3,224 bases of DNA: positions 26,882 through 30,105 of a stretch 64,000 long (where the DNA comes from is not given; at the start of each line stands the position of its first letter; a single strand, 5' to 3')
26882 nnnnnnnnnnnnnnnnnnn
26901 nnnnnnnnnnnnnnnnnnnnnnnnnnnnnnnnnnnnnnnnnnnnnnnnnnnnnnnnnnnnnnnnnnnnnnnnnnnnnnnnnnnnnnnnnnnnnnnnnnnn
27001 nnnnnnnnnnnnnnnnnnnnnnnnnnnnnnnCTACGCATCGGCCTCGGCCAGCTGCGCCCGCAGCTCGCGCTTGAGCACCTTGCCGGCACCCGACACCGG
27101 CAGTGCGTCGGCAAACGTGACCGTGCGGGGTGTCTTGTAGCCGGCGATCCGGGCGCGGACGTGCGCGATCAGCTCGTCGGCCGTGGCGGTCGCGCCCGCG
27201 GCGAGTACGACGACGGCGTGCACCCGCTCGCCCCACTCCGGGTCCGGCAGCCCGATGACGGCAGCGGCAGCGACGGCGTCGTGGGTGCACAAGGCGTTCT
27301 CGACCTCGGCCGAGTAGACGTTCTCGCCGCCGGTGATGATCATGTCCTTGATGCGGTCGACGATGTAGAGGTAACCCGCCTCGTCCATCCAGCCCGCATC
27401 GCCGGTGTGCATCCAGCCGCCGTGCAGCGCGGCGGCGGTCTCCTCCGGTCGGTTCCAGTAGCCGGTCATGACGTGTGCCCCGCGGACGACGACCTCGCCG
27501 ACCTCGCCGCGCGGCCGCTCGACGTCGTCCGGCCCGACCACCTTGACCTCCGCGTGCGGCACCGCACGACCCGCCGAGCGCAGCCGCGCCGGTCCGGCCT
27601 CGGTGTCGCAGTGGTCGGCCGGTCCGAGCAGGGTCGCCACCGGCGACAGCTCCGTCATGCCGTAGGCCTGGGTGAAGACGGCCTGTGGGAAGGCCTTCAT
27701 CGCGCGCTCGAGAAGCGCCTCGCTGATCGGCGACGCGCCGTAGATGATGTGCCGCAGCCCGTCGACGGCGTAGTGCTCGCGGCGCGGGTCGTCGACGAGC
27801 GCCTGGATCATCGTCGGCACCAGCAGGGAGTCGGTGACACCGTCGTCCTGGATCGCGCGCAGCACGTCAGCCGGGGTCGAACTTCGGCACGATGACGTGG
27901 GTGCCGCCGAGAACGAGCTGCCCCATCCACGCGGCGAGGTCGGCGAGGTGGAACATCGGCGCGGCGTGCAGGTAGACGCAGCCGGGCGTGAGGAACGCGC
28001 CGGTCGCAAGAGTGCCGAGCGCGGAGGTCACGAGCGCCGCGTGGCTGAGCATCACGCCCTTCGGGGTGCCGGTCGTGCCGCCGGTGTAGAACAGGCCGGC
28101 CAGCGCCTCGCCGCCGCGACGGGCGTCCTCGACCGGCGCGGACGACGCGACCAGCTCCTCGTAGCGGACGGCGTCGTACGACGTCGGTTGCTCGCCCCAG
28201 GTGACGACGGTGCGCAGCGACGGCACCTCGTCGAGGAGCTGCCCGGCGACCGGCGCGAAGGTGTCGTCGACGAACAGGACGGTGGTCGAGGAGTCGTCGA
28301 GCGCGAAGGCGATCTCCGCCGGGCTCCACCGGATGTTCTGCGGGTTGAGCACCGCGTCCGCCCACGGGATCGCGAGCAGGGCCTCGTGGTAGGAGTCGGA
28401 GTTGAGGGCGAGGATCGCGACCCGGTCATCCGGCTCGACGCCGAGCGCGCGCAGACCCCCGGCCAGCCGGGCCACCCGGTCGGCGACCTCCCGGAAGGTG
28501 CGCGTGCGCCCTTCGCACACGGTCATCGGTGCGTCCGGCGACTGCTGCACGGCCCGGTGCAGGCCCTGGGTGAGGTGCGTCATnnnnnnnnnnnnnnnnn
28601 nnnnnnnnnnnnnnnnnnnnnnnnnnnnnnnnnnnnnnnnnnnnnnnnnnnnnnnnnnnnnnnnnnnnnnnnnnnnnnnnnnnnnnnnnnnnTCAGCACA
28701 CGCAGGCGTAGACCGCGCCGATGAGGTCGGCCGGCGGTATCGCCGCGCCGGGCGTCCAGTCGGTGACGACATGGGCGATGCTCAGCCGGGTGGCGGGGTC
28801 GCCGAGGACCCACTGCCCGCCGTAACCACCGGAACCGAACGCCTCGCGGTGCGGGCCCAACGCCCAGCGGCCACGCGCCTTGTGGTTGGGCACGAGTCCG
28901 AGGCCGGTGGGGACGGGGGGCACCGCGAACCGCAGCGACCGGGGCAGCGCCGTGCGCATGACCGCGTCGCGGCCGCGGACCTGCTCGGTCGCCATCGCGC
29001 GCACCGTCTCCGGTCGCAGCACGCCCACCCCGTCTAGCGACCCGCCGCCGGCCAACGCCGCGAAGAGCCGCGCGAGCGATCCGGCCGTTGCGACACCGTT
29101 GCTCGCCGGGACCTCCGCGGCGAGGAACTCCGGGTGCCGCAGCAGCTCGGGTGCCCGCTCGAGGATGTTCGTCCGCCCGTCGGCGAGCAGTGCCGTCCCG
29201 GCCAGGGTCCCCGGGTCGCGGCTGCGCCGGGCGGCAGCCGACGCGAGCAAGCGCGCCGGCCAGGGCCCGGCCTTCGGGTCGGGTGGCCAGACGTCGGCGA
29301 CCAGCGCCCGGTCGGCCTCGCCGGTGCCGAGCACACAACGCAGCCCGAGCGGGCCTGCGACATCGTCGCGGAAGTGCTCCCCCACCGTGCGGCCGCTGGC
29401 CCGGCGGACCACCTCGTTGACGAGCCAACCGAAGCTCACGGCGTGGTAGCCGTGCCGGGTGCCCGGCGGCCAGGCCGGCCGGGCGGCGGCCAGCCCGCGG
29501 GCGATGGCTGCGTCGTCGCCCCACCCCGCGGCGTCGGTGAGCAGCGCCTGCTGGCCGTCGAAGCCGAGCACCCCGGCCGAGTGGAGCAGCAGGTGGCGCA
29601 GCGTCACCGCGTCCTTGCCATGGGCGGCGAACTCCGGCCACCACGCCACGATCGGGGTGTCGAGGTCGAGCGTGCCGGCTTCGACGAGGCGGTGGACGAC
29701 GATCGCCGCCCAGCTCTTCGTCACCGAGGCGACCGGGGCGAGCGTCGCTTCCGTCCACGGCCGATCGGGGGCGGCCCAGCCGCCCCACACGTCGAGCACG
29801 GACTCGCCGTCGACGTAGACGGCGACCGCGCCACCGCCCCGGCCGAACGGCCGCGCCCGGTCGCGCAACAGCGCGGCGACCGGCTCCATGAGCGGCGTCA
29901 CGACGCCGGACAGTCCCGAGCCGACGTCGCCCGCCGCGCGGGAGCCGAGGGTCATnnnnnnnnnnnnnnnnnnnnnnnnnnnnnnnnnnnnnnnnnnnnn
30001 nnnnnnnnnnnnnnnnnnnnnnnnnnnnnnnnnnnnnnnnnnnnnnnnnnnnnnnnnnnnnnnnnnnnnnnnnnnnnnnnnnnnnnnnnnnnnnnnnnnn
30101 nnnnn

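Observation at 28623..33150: Three copies of a 28-bp dyad, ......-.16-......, at promoter-proximal sites around a TetR gene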

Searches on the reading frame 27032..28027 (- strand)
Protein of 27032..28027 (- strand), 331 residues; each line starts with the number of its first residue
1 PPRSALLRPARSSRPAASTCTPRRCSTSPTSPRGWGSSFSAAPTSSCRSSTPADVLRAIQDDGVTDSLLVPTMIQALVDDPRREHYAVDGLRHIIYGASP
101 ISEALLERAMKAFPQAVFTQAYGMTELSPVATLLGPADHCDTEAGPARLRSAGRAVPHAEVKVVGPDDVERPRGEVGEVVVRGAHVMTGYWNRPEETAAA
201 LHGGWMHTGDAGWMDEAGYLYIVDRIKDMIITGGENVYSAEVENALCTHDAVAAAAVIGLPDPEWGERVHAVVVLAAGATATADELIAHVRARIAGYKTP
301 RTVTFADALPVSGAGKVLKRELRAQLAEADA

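Call 11: search_protein_families(library=pfam, proteins=[window:27032-28027:-])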
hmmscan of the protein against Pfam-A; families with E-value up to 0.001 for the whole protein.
window:27032-28027:- (331 aa): 2 families
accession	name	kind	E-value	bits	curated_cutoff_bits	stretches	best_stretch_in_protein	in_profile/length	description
PF00501.34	AMP-binding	-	5e-31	108.3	29.9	1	50-191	244-384/384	AMP-binding enzyme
PF13193.12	AMP-binding_C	-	8.9e-22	78.3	24.5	1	241-316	1-76/76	AMP-binding enzyme C-terminal domain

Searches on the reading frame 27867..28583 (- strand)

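Call 11: search_protein_families(library=pfam, proteins=[window:27867-28583:-])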
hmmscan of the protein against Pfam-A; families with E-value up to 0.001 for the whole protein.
window:27867-28583:- (238 aa): 1 family
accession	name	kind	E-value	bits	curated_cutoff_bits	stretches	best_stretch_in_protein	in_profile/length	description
PF00501.34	AMP-binding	-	2.5e-50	171.8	29.9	1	9-236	2-241/384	AMP-binding enzyme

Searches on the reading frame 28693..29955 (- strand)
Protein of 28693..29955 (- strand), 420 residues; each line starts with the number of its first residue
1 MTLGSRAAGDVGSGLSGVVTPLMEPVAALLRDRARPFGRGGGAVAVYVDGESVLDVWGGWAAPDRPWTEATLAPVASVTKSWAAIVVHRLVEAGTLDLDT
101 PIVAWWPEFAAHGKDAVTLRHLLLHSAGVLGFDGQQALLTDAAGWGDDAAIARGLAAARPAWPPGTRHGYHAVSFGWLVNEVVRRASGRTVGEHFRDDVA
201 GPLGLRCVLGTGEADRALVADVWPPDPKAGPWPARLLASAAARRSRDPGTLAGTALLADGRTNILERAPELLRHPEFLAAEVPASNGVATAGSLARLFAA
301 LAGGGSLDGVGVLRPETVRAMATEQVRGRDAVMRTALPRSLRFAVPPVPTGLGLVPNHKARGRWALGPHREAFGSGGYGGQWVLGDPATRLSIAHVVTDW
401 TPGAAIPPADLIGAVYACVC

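Call 11: search_protein_families(library=pfam, proteins=[window:28693-29955:-])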
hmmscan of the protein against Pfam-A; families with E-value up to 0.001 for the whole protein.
window:28693-29955:- (420 aa): 1 family
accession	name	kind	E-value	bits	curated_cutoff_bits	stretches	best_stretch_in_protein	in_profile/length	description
PF00144.29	Beta-lactamase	-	4.8e-61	207.2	27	1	38-404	13-316/329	Beta-lactamase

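Call 33: search_protein_families(library=ncbifam, proteins=[window:28693-29955:-], max_evalue=0.001)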
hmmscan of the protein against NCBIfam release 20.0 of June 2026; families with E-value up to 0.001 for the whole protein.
window:28693-29955:- (420 aa): 31 families (the best 25 are shown)
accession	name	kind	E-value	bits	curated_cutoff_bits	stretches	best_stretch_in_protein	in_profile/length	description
NF052353.1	EstBLacLipLMycb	equivalog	5.3e-49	167.2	650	1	40-349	40-338/420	esterase/beta-lactamase LipL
NF038269.1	lipase_LipE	equivalog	3.7e-37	128.4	750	1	68-404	83-386/407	lipase LipE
NF038366.1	blaSFDC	exception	1.6e-11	43.9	840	1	26-205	36-204/382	SFDC family class C beta-lactamase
NF041662.1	ampC_Kaer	exception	1.7e-11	43.5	825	1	29-205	39-204/381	AmpC-Kaer family extended-spectrum class C beta-lactamase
NF012173.1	CMY2-MIR-ACT-EC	exception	4.4e-11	42.2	680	1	27-205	37-204/380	CMY2/MIR/ACT/EC family class C beta-lactamase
NF038238.1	blaBUT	exception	4.6e-11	42.4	850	1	41-208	49-209/383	BUT family class C beta-lactamase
NF000185.2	BlaEC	exception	7.3e-11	41.6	850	1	41-205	43-200/377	BlaEC family class C beta-lactamase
NF000191.1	CMY2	exception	9.7e-11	41.1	800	1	30-205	40-204/381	CMY-2 family class C beta-lactamase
NF040478.1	blaLAQ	exception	1.9e-10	40.2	850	1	29-205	38-203/380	LAQ family class C beta-lactamase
NF038089.1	blaYRC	exception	1.1e-09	37.7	870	1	14-205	27-204/381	YRC family class C beta-lactamase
NF033085.1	bla_class_C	equivalog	1.1e-09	37.6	415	1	41-205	23-180/356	class C beta-lactamase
NF045671.1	blaPNC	exception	1.4e-09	37.3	750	1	41-206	64-222/401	PNC family class C beta-lactamase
NF041665.1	blaPSZ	exception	2.5e-09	36.6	850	1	41-209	46-207/379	PSZ family class C beta-lactamase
NF007943.0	PRK10662.1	equivalog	6e-09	35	266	1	67-206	79-220/380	D-alanyl-D-alanine-carboxypeptidase/endopeptidase AmpH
NF052559.1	MthAcHydAcmB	equivalog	6.9e-09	34.9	550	1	64-206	51-209/391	methyl acetate hydrolase AcmB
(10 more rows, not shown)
